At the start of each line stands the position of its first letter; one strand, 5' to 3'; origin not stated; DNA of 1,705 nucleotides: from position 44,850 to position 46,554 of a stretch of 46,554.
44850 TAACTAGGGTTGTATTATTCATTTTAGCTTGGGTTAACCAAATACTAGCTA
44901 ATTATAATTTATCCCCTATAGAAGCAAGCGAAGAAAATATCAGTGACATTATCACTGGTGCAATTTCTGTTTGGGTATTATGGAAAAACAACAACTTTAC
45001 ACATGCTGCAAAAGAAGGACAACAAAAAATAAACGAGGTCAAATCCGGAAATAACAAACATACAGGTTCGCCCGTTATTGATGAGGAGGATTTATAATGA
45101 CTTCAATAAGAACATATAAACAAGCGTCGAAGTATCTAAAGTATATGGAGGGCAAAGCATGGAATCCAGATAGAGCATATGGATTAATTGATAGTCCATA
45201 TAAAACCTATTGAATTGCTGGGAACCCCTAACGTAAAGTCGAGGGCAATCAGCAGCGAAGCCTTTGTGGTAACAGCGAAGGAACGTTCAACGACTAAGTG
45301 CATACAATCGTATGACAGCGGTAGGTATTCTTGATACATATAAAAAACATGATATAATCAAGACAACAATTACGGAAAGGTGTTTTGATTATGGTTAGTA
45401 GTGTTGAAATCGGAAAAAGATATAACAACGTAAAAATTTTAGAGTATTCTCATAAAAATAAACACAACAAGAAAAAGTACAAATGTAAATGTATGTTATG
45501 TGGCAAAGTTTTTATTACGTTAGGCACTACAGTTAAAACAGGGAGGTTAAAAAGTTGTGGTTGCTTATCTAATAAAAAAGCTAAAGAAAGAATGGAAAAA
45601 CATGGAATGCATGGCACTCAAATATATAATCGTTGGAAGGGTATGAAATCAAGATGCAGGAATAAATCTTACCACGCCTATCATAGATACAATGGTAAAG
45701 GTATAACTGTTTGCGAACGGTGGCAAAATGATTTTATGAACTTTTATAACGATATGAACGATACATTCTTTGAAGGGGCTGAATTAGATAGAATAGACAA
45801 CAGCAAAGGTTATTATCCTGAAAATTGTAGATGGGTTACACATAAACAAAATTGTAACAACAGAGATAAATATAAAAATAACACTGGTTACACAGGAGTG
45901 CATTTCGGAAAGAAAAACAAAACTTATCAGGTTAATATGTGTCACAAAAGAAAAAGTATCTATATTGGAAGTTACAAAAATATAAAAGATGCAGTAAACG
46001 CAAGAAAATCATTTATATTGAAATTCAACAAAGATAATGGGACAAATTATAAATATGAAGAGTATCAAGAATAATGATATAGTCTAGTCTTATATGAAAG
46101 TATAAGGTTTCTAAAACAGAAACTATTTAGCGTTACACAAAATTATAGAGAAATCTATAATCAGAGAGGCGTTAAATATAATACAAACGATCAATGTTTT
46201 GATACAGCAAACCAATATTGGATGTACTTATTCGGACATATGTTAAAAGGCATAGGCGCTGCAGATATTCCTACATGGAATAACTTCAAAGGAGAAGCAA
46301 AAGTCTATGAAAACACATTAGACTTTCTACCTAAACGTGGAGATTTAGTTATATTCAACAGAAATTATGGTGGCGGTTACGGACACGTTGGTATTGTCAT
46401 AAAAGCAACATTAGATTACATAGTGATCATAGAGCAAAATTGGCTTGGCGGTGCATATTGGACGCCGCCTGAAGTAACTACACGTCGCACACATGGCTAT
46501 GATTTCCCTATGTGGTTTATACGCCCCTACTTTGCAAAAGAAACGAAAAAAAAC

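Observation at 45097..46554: Endolysin gene split by a group I intron, with splice sites defined by a contiguous P1/P10 internal guide sequence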

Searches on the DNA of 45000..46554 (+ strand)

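Call 4: search_dna_similar(query=window:45000-46554:+, collection=phages, mode=near, max_rows=30)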
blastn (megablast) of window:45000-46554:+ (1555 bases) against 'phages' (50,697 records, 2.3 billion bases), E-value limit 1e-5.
Records with a match: 20; places in all: 20; records where one place covers at least 80% of the query: 4.
Best place of each record, by identity: 95-99% 11; 90-95% 5; 80-90% 3; 60-80% 1.
By first word of the organism name: Staphylococcus 9; Bacillus 9; Vibrio 2.
By host as written in the record: Bacillus thuringiensis subsp. kurstaki 4; Staphylococcus epidermidis LM1680 2; Staphylococcus epidermidis strain M129 2; Bacillus thuringiensis DSM350 2; Staphylococcus sp. 1; Staphylococcus epidermidis 1457 1; Staphylococcus epidermidis SE14 1; Staphylococcus caprae IME1323 1; and 6 more.
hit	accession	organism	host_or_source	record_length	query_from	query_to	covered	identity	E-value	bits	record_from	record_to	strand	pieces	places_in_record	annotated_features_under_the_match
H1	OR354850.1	Staphylococcus phage S-CoN_Ph27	Staphylococcus sp.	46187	1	1555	100%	95.2%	0e+0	2457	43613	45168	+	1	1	HNH endonuclease (x2) | endolysin | hypothetical protein (x2) | holin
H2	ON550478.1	Staphylococcus phage Sazerac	Staphylococcus epidermidis LM1680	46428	1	1555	100%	94.7%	0e+0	2418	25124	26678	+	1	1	hypothetical protein (x2) | putative amidase | putative holin | ribosome_binding_site (x2)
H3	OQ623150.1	Staphylococcus phage Southeast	Staphylococcus epidermidis LM1680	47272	1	1555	100%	94.7%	0e+0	2418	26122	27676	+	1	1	hypothetical protein (x2) | putative amidase | putative holin | ribosome_binding_site (x2)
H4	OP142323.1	Staphylococcus phage Lacachita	Staphylococcus epidermidis 1457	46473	1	1555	100%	93.1%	0e+0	2279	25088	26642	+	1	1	AP2 domain-containing protein | endolysin | Group I catalytic intron | hypothetical protein | holin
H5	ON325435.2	Staphylococcus phage CUB-EPI_14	Staphylococcus epidermidis SE14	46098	1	1555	35%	95.8%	4e-154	890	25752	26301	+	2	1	lysin | holin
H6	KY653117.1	Staphylococcus phage IME1323_01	Staphylococcus caprae IME1323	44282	1192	1545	23%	77.6%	7e-52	211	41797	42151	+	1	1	N-acetylmuramoyl-L-alanine amidase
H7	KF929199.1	Staphylococcus phage vB_SepS_SEP9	Staphylococcus epidermidis strain M129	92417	179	322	9%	83.6%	2e-28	134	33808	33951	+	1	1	hypothetical protein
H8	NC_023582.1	Staphylococcus phage vB_SepS_SEP9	Staphylococcus epidermidis strain M129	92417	179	322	9%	83.6%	2e-28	134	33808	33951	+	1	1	hypothetical protein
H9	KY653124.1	Staphylococcus phage IME1367_01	Staphylococcus warneri IME1367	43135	198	297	6%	80.2%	9e-11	75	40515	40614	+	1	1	none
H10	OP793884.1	Vibrio phage vB_VpaM_R16F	Vibrio parahaemolyticus 1.1997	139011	214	268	4%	93.0%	2e-12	81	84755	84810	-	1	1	none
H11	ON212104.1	Vibrio phage VnaP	Vibrio natriegens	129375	214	265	3%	92.6%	9e-11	75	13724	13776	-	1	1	none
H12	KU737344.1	Bacillus phage Nigalana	Bacillus thuringiensis subsp. kurstaki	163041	212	261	3%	96.0%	6e-13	82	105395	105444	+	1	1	none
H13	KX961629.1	Bacillus phage BJ4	-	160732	212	261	3%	96.0%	6e-13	82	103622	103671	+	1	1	none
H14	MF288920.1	Bacillus phage Zainny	Bacillus thuringiensis kurstaki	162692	212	261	3%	96.0%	6e-13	82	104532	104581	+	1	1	none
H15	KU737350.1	Bacillus phage SageFayge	Bacillus thuringiensis subsp. kurstaki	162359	212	261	3%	96.0%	6e-13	82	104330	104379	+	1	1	none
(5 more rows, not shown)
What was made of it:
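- The same arrangement is found in four independently sequenced phages (call 4).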

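Call 6: get_annotated_region(hit=H5, flank=1500)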
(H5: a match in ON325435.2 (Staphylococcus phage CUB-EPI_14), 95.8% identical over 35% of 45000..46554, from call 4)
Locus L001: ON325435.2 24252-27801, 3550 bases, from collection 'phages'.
description: Staphylococcus phage CUB-EPI_14, complete genome.
organism: Staphylococcus phage CUB-EPI_14 (NCBI taxid 2945941)
taxonomy: Viruses; Duplodnaviria; Heunggongvirae; Uroviricota; Caudoviricetes
host: Staphylococcus epidermidis SE14; source: sewage from Charite Hospital; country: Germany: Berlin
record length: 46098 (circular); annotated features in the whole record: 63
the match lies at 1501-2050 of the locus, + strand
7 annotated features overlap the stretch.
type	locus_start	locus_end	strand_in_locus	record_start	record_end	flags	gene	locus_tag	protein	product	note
CDS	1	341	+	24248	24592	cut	-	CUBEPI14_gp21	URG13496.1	hypothetical protein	-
CDS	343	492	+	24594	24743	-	-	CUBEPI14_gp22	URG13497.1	putative XkdX family protein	-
CDS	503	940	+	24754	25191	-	-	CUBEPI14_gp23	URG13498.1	hypothetical protein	-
CDS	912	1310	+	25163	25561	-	-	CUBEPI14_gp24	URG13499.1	hypothetical protein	-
CDS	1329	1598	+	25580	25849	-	-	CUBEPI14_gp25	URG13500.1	holin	-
CDS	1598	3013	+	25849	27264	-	-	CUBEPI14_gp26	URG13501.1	lysin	Phage lysin, N-acetylmuramoyl-L-alanine amidase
CDS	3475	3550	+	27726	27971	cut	-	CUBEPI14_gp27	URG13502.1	hypothetical protein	-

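Call 7: get_annotated_region(hit=H4, flank=1500)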
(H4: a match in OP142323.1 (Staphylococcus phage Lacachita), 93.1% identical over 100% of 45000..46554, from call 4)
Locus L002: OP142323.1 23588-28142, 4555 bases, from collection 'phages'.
description: Staphylococcus phage Lacachita, complete genome.
organism: Staphylococcus phage Lacachita (NCBI taxid 2973490)
taxonomy: Viruses; Duplodnaviria; Heunggongvirae; Uroviricota; Caudoviricetes
host: Staphylococcus epidermidis 1457; source: influent from wastewater treatment plant; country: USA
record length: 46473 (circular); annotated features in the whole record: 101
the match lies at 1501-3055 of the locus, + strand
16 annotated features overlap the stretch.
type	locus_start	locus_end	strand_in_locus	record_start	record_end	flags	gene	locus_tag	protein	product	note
CDS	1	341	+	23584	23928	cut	-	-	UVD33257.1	hypothetical protein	-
CDS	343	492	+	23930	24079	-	-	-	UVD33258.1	XkdX family protein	-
CDS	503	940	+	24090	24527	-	-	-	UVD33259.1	hypothetical protein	-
CDS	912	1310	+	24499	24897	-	-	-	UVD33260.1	hypothetical protein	-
CDS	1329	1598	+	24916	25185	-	-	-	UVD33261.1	holin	-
regulatory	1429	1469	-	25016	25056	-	-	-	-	terminator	putative rho-independent terminator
CDS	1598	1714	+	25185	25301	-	-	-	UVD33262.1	hypothetical protein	-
ncRNA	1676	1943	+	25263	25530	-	-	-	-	Group I catalytic intron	-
CDS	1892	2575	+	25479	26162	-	-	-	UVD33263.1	AP2 domain-containing protein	-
CDS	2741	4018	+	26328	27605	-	-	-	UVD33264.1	endolysin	-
regulatory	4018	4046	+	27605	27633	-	-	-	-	promoter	putative promoter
regulatory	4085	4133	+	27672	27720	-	-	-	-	terminator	putative rho-independent terminator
regulatory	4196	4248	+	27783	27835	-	-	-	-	terminator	putative rho-independent terminator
regulatory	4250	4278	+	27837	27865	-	-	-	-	promoter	putative promoter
CDS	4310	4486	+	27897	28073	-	-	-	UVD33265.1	hypothetical protein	-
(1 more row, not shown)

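Call 8: get_annotated_region(hit=H1, flank=1500)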
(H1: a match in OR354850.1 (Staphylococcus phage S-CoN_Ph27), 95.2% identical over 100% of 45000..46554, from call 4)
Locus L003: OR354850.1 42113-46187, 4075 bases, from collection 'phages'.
description: Staphylococcus phage S-CoN_Ph27, complete genome.
organism: Staphylococcus phage S-CoN_Ph27 (NCBI taxid 3076584)
taxonomy: Viruses; Duplodnaviria; Heunggongvirae; Uroviricota; Caudoviricetes
host: Staphylococcus sp.; source: -; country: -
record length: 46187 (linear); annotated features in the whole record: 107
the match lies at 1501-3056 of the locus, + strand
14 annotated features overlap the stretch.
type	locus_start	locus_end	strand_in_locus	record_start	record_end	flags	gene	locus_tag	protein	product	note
CDS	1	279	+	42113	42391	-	-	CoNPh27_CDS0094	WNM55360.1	tail fiber protein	-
CDS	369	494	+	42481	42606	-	-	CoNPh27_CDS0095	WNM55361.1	hypothetical protein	-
CDS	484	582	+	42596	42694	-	-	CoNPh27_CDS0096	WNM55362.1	hypothetical protein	-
CDS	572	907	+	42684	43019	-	-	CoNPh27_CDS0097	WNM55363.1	tail protein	-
CDS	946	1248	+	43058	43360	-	-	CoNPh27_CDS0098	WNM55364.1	hypothetical protein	-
CDS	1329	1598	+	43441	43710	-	-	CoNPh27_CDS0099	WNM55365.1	holin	-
CDS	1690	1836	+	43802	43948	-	-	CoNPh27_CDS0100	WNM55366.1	hypothetical protein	-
CDS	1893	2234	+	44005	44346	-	-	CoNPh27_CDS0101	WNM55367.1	HNH endonuclease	-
CDS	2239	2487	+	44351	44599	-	-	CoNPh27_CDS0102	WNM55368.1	HNH endonuclease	-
CDS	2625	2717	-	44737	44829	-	-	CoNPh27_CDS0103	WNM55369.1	hypothetical protein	-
CDS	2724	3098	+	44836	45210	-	-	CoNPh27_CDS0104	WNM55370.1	endolysin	-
CDS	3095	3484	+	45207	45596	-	-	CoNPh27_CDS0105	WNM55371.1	endolysin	-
CDS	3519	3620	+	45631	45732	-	-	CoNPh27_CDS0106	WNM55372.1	endolysin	-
CDS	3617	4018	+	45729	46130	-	-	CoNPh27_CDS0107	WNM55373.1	endolysin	-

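Call 20: get_annotated_region(hit=H7, flank=2500)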
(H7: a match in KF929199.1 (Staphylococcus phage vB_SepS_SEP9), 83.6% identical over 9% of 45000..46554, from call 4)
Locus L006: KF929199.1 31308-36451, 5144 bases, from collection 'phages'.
description: Staphylococcus phage vB_SepS_SEP9, complete genome.
organism: Staphylococcus phage vB_SepS_SEP9 (NCBI taxid 1434319)
taxonomy: Viruses; Duplodnaviria; Heunggongvirae; Uroviricota; Caudoviricetes; Sextaecvirus; Sextaecvirus SEP9
host: Staphylococcus epidermidis strain M129; source: waste water treatment plant - raw sewage; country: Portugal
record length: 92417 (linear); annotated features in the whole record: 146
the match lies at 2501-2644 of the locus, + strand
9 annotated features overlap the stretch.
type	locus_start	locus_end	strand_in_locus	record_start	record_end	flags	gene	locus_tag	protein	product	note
CDS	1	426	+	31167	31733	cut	-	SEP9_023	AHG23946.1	hypothetical protein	label: 023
CDS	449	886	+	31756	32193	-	-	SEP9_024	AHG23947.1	putative membrane protein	label: 024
CDS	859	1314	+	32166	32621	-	-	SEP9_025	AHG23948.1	putative membrane protein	label: 025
CDS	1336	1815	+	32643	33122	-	-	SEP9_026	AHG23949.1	holin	label: 026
regulatory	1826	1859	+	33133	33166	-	-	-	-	terminator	rho-independent terminator; discovered using ARNold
CDS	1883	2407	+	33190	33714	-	-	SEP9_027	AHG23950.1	hypothetical protein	label: 027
CDS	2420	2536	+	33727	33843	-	-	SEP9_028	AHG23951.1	hypothetical protein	label: 028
CDS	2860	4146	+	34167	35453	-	-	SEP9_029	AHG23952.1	endolysin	label: 029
CDS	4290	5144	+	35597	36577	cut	-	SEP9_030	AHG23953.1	recombinase/integrase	label: 030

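Call 21: get_annotated_region(hit=H9, flank=2500)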
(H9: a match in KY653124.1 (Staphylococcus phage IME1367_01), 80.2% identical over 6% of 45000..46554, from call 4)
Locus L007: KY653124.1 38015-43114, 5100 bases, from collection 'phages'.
description: Staphylococcus phage IME1367_01, complete genome.
organism: Staphylococcus phage IME1367_01 (NCBI taxid 1965491)
taxonomy: Viruses; Duplodnaviria; Heunggongvirae; Uroviricota; Caudoviricetes; Bronfenbrennervirinae
host: Staphylococcus warneri IME1367; source: -; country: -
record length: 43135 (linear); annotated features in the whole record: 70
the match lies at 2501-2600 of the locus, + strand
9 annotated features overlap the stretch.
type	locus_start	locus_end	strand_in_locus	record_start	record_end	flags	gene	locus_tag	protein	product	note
CDS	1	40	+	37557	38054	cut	-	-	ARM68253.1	hypothetical protein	-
CDS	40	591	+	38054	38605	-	-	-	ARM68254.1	hypothetical protein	-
CDS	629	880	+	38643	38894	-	-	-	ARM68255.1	hypothetical protein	-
CDS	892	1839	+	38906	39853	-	-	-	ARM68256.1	N-acetylmuramoyl-L-alanine amidase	lysin, N-acetylmuramoyl-L-alanine amidase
CDS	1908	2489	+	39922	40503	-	-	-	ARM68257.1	hypothetical protein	-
CDS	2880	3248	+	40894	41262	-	-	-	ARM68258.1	N-acetylmuramoyl-L-alanine amidase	lysin, N-acetylmuramoyl-L-alanine amidase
CDS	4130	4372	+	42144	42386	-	-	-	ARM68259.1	hypothetical protein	-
CDS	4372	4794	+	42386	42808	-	-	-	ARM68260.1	hypothetical protein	-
misc_feature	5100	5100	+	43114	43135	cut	-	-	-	-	attP-R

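Call 22: get_annotated_region(hit=H12, flank=2500)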
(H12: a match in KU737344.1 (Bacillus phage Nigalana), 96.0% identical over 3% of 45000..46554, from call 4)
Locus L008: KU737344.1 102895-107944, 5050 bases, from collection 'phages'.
description: Bacillus phage Nigalana, complete genome.
organism: Bacillus phage Nigalana (NCBI taxid 1805951)
taxonomy: Viruses; Duplodnaviria; Heunggongvirae; Uroviricota; Caudoviricetes; Herelleviridae; Bastillevirinae; Wphvirus
host: Bacillus thuringiensis subsp. kurstaki; source: soil; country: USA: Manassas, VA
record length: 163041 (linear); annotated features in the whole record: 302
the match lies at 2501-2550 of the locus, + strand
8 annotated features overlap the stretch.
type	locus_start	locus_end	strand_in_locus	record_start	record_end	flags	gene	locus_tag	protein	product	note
CDS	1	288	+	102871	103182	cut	-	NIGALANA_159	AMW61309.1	hypothetical protein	Hypothetical Protein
CDS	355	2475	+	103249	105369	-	-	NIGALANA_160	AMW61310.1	DNA polymerase II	DNA Polymerase II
CDS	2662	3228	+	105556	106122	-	-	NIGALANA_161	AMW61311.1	HNH endonuclease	-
CDS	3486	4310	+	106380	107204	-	-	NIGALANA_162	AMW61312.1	DNA polymerase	DNA Polymerase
CDS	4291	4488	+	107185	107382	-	-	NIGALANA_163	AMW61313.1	hypothetical protein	Hypothetical Protein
CDS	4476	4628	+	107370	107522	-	-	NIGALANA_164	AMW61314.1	hypothetical protein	Hypothetical Protein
CDS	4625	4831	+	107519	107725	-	-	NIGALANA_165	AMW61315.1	hypothetical protein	Hypothetical Protein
CDS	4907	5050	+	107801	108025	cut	-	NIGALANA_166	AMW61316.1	hypothetical protein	Hypothetical Protein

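Call 23: get_annotated_region(hit=H10, flank=2500)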
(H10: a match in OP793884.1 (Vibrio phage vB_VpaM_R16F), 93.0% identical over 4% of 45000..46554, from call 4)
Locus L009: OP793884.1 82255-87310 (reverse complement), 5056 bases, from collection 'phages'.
description: Vibrio phage vB_VpaM_R16F, complete genome.
organism: Vibrio phage vB_VpaM_R16F (NCBI taxid 2996088)
taxonomy: Viruses; Duplodnaviria; Heunggongvirae; Uroviricota; Caudoviricetes
host: Vibrio parahaemolyticus 1.1997; source: sewage sample of Chigang seafood market; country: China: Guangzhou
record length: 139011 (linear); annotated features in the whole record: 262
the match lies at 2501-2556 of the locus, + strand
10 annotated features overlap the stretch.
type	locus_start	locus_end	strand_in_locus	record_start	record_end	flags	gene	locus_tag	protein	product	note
CDS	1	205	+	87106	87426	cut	-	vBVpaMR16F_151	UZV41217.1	hypothetical protein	-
CDS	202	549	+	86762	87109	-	-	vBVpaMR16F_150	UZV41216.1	hypothetical protein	-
CDS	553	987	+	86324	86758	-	-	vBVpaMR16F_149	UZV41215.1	hypothetical protein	-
CDS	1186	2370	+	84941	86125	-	-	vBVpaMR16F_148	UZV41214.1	hypothetical protein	-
CDS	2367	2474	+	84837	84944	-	-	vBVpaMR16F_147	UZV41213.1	terminase large subunit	-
CDS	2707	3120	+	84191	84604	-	-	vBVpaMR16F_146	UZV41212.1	terminase large subunit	-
CDS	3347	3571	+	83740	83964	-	-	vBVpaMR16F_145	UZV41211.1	terminase large subunit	-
CDS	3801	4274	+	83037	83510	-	-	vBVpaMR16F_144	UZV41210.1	terminase large subunit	-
CDS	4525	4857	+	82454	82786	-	-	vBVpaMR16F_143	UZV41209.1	terminase large subunit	-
CDS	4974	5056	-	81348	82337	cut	-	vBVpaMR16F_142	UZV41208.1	putative nucleotidyltransferase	-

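Call 24: get_annotated_region(hit=H2, flank=1500)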
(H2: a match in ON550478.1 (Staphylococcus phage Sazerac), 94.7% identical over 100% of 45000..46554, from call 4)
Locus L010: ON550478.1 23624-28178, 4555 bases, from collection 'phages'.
description: Staphylococcus phage Sazerac, complete genome.
organism: Staphylococcus phage Sazerac (NCBI taxid 2944657)
taxonomy: Viruses; Duplodnaviria; Heunggongvirae; Uroviricota; Caudoviricetes
host: Staphylococcus epidermidis LM1680; source: Urbana-Champaign wastewater; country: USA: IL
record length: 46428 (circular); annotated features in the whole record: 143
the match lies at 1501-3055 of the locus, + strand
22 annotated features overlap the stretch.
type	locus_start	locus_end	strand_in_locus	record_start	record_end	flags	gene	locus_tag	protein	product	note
CDS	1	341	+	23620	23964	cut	-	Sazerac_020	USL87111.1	hypothetical protein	Sazerac_020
regulatory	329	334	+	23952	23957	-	-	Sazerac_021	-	ribosome_binding_site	-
CDS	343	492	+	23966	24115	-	-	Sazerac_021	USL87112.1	hypothetical protein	Sazerac_021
regulatory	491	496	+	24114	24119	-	-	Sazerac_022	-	ribosome_binding_site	-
CDS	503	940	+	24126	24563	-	-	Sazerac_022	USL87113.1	hypothetical protein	Sazerac_022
regulatory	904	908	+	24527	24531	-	-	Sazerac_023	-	ribosome_binding_site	-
CDS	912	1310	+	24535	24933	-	-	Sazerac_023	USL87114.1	hypothetical protein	Sazerac_023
regulatory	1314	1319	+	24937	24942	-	-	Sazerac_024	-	ribosome_binding_site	-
CDS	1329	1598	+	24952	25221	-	-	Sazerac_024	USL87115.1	putative holin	Sazerac_024; Match to org_id=NC_003288.1_protein_id=NP_510958.1 locus_tag=phiETA_64 protein=similar to phage phi PVL ...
regulatory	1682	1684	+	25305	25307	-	-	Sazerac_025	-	ribosome_binding_site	-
CDS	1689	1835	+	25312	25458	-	-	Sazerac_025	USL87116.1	hypothetical protein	Sazerac_025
regulatory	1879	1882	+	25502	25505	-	-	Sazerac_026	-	ribosome_binding_site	-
CDS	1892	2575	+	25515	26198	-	-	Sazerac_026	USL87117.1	hypothetical protein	Sazerac_026; Residue 8..214 hit to org_id=NC_005880.2_protein_id=YP_009041290.1 locus_tag=phageK_gp198 ...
CDS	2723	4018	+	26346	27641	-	-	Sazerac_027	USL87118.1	putative amidase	Sazerac_027; Merged from Putative autolysin / 2c278a80-aa88-4276-b496-601753afd502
regulatory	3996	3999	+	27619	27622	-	-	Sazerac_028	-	ribosome_binding_site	-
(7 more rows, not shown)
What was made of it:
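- Database annotators placed the lysin start at internal methionines and left the 38-aa exon-1 ORF as a 'hypothetical protein' (calls 7, 8, 24).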
